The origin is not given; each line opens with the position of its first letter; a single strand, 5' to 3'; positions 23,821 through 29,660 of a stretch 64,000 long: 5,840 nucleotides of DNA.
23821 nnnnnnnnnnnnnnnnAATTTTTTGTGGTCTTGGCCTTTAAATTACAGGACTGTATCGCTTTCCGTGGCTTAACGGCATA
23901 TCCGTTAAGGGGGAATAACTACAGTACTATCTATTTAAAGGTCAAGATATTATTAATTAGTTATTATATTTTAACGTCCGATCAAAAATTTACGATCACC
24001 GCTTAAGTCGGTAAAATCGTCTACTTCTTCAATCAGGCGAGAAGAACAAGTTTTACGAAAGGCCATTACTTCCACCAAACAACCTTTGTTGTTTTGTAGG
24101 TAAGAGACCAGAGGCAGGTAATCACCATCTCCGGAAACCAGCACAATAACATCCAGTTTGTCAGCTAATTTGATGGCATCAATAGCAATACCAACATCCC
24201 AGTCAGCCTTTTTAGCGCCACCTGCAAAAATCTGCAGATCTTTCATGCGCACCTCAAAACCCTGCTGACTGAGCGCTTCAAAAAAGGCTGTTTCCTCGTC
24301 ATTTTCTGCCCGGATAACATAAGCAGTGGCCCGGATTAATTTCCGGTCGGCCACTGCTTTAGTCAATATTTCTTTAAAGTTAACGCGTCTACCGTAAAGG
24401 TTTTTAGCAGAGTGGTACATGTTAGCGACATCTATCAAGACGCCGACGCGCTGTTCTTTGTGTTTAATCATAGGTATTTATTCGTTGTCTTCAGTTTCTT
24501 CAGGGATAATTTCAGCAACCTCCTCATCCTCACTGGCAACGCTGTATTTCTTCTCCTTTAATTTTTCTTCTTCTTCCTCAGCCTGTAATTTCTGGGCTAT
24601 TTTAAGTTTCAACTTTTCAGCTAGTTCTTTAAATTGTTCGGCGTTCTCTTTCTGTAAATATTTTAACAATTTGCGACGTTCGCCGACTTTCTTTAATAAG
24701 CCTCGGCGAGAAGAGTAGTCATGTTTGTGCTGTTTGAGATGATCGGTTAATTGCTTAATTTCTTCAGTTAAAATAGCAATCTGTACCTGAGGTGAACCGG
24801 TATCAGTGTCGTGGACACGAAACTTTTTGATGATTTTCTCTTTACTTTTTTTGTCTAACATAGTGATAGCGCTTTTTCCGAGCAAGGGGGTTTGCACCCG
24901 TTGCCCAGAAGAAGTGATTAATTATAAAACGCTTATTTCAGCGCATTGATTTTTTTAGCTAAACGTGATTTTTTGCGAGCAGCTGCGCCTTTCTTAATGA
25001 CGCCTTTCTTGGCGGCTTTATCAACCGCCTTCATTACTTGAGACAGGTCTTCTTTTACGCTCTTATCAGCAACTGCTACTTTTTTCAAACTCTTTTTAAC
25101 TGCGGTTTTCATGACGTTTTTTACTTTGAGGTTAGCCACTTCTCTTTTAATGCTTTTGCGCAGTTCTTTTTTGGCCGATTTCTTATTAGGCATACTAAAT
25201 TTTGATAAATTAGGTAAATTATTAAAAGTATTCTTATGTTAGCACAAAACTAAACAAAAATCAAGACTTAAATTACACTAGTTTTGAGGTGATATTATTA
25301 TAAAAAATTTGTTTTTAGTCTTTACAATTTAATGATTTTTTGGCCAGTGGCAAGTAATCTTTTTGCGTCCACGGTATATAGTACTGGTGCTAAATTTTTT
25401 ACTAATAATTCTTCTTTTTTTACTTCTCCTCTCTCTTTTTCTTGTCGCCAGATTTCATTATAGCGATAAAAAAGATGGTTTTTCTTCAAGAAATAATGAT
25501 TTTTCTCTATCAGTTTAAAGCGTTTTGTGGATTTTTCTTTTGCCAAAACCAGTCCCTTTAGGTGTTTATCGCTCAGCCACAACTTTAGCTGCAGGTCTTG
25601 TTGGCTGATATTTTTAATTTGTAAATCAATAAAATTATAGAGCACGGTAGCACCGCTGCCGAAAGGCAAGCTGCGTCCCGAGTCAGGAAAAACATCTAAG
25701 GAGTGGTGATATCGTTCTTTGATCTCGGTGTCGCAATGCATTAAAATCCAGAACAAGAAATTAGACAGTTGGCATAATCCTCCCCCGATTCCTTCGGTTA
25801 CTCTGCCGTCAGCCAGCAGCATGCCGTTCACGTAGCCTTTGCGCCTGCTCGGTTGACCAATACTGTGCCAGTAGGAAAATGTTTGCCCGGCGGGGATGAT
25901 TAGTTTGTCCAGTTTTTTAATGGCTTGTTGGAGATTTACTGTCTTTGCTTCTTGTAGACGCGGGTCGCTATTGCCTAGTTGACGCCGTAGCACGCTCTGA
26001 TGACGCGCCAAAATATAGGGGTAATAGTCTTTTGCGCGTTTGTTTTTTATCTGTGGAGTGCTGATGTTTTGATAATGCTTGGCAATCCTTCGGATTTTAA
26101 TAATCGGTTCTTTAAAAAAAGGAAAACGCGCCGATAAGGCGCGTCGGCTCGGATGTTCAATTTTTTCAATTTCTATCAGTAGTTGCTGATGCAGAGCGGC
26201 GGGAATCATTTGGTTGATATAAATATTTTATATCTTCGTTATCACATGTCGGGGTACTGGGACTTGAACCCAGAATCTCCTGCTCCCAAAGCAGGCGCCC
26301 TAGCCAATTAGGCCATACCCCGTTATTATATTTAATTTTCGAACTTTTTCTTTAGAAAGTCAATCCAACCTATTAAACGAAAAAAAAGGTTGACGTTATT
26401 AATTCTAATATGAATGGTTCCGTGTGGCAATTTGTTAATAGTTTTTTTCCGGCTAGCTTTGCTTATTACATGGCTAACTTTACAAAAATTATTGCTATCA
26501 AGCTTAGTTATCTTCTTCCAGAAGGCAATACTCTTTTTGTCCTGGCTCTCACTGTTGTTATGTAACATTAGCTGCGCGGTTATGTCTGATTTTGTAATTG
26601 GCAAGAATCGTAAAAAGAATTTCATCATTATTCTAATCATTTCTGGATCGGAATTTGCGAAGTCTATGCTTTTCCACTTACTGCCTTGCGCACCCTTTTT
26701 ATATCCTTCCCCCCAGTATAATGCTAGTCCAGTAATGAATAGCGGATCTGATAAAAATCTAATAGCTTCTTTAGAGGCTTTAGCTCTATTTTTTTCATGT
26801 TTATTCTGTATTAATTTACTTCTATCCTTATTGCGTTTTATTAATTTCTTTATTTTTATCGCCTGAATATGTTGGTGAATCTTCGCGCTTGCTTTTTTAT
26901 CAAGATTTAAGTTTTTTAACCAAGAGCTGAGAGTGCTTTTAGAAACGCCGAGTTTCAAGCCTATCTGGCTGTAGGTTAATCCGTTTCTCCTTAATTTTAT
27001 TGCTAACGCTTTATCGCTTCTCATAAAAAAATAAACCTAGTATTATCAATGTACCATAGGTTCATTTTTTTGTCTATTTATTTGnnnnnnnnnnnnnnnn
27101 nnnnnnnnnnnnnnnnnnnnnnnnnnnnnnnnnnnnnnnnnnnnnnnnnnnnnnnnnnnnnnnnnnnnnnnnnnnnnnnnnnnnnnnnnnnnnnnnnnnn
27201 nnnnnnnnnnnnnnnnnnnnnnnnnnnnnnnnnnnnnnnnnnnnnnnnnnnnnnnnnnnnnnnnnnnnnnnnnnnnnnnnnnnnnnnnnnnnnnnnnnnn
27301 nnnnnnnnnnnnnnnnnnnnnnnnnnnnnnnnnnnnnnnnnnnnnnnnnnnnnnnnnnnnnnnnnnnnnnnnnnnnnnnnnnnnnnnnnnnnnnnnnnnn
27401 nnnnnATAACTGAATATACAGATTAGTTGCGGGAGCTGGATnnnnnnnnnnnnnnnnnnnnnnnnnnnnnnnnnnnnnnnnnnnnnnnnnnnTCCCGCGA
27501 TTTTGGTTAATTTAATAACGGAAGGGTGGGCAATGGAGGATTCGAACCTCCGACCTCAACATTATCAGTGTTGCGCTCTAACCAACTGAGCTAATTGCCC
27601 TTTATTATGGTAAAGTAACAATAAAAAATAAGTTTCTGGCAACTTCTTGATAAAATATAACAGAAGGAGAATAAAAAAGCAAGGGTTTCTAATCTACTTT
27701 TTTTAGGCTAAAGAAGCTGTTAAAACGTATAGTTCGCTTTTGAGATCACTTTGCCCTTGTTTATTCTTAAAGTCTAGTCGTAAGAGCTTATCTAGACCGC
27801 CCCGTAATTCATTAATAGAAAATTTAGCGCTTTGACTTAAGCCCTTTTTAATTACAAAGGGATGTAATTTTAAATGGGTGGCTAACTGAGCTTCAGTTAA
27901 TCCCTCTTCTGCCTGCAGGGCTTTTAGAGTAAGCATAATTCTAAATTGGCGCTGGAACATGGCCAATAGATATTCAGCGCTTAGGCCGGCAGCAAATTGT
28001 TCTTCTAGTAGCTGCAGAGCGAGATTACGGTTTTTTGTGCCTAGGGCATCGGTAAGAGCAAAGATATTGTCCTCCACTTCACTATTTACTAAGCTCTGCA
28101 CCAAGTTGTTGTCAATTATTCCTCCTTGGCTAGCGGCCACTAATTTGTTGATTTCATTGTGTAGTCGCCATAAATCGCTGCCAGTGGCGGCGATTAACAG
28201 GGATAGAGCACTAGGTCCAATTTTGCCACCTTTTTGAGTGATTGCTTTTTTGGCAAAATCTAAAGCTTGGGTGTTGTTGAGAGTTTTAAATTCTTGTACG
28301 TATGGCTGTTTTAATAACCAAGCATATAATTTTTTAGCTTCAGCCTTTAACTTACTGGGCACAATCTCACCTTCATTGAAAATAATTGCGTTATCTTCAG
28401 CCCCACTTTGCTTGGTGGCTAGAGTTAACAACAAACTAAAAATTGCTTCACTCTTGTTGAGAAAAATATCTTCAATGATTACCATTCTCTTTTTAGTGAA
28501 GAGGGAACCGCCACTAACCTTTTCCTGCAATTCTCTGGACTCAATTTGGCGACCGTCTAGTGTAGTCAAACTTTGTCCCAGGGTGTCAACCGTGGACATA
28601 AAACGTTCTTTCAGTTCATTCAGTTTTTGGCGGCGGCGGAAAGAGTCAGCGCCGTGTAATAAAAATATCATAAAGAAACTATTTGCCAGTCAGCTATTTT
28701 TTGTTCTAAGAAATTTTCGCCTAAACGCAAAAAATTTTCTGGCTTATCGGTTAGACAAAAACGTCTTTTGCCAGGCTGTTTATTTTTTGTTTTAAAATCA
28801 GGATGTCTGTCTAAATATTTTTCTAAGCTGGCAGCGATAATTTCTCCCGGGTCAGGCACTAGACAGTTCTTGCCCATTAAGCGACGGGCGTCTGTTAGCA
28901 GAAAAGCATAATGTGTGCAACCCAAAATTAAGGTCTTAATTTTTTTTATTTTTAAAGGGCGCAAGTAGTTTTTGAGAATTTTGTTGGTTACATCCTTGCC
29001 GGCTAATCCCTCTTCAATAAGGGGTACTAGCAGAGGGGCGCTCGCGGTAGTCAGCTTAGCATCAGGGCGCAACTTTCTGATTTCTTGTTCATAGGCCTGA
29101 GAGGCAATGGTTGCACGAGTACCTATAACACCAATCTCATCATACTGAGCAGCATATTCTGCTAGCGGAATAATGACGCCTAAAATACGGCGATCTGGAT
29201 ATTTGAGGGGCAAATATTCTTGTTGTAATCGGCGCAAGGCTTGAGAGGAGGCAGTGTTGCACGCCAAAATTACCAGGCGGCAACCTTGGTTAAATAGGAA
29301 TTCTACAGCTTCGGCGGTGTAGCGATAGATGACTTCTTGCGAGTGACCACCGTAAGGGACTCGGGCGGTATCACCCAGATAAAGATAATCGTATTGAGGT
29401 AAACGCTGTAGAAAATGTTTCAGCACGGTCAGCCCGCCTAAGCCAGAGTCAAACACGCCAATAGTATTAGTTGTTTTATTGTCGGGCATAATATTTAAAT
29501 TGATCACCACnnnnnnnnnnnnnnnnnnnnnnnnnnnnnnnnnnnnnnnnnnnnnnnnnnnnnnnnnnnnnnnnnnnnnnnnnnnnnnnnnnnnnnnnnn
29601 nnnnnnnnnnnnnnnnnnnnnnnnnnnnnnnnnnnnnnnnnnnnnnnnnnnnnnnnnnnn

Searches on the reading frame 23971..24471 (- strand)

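Call 29: search_protein_families(library=pfam, proteins=[window:23971-24471:-], max_evalue=0.001)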
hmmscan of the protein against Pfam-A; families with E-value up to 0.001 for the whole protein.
window:23971-24471:- (166 aa): 1 family
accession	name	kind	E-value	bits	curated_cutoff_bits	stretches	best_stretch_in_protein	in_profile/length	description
PF01936.24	NYN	-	4.7e-35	121.7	24.2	1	8-156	1-144/145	NYN domain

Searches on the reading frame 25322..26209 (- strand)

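Call 29: search_protein_families(library=pfam, proteins=[window:25322-26209:-], max_evalue=0.001)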
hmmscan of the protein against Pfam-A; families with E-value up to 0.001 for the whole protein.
window:25322-26209:- (295 aa): 1 family
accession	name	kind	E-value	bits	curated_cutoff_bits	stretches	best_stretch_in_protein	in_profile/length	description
PF04294.18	VanW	-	1.4e-35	122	27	1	89-219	2-127/130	VanW like protein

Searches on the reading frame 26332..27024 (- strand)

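Call 29: search_protein_families(library=pfam, proteins=[window:26332-27024:-], max_evalue=0.001)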
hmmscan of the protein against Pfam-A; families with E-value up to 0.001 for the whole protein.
window:26332-27024:- (230 aa): 3 families
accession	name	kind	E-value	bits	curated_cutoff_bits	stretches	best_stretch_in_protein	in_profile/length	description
PF13384.12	HTH_23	-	3.6e-08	33.4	24.6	1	4-40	6-42/50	Homeodomain-like domain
PF13518.12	HTH_28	-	0.00044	20.7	25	1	5-40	2-37/52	Helix-turn-helix domain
PF01381.28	HTH_3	-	0.00055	20.3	23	0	10-38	2-32/55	Helix-turn-helix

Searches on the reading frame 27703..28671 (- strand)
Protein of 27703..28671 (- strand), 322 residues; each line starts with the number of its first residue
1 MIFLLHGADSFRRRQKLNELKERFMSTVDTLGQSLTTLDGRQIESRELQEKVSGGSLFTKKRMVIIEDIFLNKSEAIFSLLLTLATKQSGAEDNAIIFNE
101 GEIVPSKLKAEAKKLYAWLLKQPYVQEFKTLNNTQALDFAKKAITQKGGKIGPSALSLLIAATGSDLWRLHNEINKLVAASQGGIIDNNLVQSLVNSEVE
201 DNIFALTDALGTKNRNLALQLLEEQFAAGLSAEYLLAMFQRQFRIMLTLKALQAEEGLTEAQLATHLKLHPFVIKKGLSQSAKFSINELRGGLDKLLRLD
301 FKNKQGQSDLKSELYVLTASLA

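Call 29: search_protein_families(library=pfam, proteins=[window:27703-28671:-], max_evalue=0.001)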
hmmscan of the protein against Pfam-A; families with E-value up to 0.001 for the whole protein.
window:27703-28671:- (322 aa): 1 family
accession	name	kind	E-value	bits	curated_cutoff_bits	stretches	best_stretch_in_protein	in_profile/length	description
PF21694.2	DNA_pol3_delta_C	-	9e-25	87.5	27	1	200-312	1-112/121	DNA polymerase III delta subunit, C-terminal domain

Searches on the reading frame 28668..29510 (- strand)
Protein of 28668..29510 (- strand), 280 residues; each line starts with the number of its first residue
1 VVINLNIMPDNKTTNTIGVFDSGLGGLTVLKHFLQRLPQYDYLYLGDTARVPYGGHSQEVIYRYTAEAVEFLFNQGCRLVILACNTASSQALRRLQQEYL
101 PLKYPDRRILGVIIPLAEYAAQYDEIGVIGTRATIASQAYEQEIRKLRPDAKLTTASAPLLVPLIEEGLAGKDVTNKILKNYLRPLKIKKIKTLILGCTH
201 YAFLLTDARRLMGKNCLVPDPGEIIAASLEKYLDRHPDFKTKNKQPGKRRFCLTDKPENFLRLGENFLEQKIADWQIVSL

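Call 30: search_protein_families(library=pfam, proteins=[window:28668-29510:-], max_evalue=0.001)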
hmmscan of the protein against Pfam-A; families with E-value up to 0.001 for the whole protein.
window:28668-29510:- (280 aa): 1 family
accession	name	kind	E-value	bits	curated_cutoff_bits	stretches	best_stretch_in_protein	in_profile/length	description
PF01177.27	Asp_Glu_race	-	3.3e-12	47.1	31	1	37-225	25-207/211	Asp/Glu/Hydantoin racemase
